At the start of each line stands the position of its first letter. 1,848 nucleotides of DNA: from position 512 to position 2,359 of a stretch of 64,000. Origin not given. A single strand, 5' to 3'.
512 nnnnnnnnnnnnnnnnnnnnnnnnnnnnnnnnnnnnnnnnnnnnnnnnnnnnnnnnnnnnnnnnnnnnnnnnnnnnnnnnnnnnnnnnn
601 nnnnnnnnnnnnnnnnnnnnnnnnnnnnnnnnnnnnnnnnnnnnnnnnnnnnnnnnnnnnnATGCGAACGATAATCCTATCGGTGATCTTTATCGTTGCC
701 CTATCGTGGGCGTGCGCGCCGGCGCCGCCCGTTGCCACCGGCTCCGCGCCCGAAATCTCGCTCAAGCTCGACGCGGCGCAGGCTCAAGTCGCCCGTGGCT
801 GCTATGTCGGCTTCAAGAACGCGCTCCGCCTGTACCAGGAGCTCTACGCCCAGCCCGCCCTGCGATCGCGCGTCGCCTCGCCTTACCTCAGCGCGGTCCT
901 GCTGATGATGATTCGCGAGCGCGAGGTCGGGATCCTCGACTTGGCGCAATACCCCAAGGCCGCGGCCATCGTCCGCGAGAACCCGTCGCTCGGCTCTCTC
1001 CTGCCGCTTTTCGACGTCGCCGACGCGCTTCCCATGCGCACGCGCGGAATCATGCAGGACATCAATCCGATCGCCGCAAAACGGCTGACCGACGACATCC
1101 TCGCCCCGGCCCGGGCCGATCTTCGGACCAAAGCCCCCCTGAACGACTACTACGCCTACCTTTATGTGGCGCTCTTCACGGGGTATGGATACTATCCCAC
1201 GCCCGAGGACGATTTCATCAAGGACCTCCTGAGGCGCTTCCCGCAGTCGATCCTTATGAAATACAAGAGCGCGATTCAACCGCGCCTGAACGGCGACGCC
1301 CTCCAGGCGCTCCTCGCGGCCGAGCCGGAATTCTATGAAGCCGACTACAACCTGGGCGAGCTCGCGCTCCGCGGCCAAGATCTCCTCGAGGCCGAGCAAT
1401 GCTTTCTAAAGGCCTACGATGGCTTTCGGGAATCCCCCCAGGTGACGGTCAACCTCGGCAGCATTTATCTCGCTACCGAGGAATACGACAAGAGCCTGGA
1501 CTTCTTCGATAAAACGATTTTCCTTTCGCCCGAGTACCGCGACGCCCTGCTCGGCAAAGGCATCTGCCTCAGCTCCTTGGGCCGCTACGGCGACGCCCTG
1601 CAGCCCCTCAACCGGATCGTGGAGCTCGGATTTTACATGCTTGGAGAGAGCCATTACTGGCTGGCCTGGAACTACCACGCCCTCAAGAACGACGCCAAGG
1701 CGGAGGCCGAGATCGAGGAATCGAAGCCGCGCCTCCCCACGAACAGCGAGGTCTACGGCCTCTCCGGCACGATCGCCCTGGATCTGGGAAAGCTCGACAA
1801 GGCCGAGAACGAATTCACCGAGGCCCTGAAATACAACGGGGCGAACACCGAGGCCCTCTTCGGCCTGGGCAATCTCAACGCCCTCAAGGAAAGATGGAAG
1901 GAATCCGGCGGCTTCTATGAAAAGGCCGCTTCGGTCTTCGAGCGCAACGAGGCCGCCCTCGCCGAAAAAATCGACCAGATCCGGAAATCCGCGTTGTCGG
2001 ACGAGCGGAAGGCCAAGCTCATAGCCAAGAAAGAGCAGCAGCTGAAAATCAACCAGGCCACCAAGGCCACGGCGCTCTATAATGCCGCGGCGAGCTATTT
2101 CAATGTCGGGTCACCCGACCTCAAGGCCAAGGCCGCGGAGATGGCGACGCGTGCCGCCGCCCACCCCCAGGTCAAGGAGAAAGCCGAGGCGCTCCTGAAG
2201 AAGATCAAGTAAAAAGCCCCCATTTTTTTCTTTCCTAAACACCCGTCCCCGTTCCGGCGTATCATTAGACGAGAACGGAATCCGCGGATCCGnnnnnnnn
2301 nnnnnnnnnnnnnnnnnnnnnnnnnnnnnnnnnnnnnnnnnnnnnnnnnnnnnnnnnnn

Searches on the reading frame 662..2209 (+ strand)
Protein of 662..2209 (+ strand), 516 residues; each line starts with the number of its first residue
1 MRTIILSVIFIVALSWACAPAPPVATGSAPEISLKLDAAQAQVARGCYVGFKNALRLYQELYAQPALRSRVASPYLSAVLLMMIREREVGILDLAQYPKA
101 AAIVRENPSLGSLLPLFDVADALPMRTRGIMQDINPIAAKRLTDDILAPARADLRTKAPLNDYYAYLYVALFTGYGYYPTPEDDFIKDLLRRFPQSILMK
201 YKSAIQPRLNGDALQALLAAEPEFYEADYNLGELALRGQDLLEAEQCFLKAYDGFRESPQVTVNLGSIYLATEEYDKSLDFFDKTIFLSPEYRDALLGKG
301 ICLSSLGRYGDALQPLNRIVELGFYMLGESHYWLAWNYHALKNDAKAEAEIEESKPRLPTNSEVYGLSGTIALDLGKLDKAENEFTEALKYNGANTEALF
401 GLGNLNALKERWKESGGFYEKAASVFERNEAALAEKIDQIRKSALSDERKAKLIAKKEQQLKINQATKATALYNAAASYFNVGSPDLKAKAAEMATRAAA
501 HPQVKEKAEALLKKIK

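Call 20: search_protein_families(library=pfam, proteins=[window:662-2209:+], max_evalue=0.001)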
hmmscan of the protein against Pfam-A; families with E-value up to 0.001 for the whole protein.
window:662-2209:+ (516 aa): 9 families
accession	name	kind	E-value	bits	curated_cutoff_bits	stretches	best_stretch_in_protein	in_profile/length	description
PF13432.12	TPR_16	-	3.1e-18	66.3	32.7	3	369-423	4-58/65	Tetratricopeptide repeat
PF07719.23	TPR_2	-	3.5e-15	55.2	27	0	364-393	3-32/34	Tetratricopeptide repeat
PF00515.34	TPR_1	-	5.2e-13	48.6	27.8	0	264-292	6-34/34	Tetratricopeptide repeat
PF13424.12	TPR_12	-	3.3e-11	43.7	30.1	2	227-285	5-71/77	Tetratricopeptide repeat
PF14559.12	TPR_19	-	3.1e-10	40.7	25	0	372-414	1-43/68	Tetratricopeptide repeat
PF13181.12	TPR_8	-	1.8e-09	37.5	25.7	0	363-394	2-33/34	Tetratricopeptide repeat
PF13431.12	TPR_17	-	4.5e-07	30.1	24.4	0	359-382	10-33/34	Tetratricopeptide repeat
PF25062.1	ARM_TT21_N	-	2.4e-05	24.6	40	0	333-437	105-209/222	Tetratricopeptide repeat protein 21 N-terminal ARM repeat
PF13428.12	TPR_14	-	0.0007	20.5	23.5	0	263-300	5-42/44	Tetratricopeptide repeat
